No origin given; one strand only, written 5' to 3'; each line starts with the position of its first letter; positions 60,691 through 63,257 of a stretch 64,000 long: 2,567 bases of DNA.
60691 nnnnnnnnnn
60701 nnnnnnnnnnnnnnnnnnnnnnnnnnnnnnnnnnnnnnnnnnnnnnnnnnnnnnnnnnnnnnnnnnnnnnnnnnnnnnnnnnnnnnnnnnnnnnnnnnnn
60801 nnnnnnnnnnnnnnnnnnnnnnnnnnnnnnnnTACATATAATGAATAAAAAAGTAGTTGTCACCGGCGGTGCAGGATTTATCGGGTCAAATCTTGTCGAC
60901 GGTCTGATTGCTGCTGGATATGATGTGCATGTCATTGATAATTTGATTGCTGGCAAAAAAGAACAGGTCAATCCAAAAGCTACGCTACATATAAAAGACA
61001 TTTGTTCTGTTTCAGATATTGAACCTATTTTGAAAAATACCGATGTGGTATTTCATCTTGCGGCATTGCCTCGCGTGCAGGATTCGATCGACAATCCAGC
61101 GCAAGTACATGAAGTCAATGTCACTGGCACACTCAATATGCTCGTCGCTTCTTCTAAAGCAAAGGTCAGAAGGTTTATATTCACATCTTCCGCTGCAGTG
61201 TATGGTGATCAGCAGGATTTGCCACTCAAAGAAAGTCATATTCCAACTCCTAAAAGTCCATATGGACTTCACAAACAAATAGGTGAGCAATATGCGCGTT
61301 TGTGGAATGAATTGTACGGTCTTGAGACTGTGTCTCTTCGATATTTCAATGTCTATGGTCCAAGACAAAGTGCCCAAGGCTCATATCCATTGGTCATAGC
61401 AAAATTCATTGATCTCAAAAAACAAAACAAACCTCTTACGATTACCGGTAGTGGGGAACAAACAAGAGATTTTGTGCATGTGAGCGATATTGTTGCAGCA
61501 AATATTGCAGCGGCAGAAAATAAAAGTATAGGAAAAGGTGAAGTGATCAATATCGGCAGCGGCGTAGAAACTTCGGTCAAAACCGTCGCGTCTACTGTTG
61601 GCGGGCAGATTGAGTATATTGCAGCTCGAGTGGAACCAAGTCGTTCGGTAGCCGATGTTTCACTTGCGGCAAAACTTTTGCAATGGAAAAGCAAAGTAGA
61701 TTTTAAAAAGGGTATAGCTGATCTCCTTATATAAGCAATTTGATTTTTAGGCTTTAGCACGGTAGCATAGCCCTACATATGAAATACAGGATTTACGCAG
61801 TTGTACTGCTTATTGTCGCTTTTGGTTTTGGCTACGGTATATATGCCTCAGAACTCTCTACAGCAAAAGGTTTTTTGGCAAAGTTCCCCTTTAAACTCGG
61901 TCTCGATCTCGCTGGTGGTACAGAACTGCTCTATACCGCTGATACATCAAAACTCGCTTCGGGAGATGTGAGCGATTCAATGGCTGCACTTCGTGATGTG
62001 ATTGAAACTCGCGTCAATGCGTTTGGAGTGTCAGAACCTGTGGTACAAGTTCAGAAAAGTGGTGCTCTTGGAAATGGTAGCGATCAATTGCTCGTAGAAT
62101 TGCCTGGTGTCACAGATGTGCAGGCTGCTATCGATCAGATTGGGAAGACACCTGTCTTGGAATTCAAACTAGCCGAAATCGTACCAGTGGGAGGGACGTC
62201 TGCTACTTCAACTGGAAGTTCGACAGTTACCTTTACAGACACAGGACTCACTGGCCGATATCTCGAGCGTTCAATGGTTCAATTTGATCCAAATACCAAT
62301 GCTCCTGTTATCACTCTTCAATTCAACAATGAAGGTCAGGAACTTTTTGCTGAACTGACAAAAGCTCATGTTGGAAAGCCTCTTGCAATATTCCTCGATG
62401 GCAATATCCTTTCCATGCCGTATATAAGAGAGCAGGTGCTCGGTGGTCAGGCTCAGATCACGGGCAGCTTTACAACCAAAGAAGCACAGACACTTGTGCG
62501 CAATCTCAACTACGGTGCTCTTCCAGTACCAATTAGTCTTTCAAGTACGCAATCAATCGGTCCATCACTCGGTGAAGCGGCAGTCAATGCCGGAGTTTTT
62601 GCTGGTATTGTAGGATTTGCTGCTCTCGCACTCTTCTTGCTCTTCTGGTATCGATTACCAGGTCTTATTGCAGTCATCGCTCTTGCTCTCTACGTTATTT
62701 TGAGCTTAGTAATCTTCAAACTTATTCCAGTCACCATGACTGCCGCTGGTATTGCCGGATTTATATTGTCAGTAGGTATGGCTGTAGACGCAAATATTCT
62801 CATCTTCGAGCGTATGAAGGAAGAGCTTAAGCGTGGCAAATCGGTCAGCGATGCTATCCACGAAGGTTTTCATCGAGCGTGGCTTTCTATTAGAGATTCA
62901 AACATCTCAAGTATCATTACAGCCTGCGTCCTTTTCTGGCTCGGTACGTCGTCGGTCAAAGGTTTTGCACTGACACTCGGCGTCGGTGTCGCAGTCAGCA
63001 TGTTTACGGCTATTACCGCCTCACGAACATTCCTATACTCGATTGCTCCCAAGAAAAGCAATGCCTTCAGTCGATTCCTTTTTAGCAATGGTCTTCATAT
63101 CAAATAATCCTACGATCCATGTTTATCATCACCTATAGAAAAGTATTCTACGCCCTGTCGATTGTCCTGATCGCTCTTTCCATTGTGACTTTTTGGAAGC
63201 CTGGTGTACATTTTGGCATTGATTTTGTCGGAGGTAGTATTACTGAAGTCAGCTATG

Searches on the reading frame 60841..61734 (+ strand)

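Call 66: search_protein_families(library=pfam, proteins=[window:60841-61734:+], max_evalue=0.001)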
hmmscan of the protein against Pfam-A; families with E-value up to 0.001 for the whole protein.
window:60841-61734:+ (297 aa): 8 families
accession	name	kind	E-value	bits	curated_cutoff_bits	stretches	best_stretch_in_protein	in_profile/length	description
PF01370.27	Epimerase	-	9.8e-65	218.7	20.9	1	5-239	1-240/240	NAD dependent epimerase/dehydratase family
PF16363.11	GDP_Man_Dehyd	-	4.1e-58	197.8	27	1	7-294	2-331/332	GDP-mannose 4,6 dehydratase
PF01073.25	3Beta_HSD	-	7.1e-32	111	22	1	6-227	1-231/280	3-beta hydroxysteroid dehydrogenase/isomerase family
PF02719.21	Polysacc_synt_2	-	1.6e-15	57.5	20.2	1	5-243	1-235/293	Polysaccharide biosynthesis protein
PF04321.23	RmlD_sub_bind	-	1.2e-13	51.2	27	1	4-268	2-242/287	RmlD substrate binding domain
PF07993.18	NAD_binding_4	-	8.9e-12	45.1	20.1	1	58-179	80-213/258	Male sterility protein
PF13460.12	NAD_binding_10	-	7.2e-09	36.2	27.2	1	9-125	1-106/184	NAD(P)H-binding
PF05368.20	NmrA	-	6e-05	23.2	27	1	1-117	1-107/298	NmrA-like family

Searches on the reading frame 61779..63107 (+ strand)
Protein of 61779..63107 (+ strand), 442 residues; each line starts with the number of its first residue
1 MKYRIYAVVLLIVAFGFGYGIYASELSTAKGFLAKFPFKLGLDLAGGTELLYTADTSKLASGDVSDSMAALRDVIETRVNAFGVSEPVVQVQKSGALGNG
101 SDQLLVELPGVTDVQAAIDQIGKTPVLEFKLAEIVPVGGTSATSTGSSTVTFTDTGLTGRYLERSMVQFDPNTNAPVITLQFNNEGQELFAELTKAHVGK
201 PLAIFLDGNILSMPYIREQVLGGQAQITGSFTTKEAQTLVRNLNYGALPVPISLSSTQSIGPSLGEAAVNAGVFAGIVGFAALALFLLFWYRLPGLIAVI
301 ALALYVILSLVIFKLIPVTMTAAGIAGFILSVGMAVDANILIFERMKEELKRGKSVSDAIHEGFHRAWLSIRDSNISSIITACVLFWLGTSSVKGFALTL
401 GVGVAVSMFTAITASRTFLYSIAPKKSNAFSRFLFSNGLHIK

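Call 66: search_protein_families(library=pfam, proteins=[window:61779-63107:+], max_evalue=0.001)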
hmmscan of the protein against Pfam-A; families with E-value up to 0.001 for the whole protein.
window:61779-63107:+ (442 aa): 5 families
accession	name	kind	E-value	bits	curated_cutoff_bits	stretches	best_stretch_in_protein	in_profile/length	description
PF22599.2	SecDF_P1_head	-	2.4e-30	105.2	27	1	148-250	12-114/114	SecDF, P1 head subdomain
PF21760.3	SecD_1st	-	2.3e-16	59.4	27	1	70-131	3-57/60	Protein translocase subunit SecDF, P1 domain, N-terminal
PF02355.23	SecD_SecF_C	-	1.4e-14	54.4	20.5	1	253-420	14-184/189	Protein export membrane protein SecD/SecF, C-terminal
PF03176.21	MMPL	-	5.5e-10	39.2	20.5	1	274-413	147-293/333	MMPL family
PF07549.19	Sec_GG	-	7.5e-06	25.7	20.3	1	32-57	2-27/28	SecD/SecF GG Motif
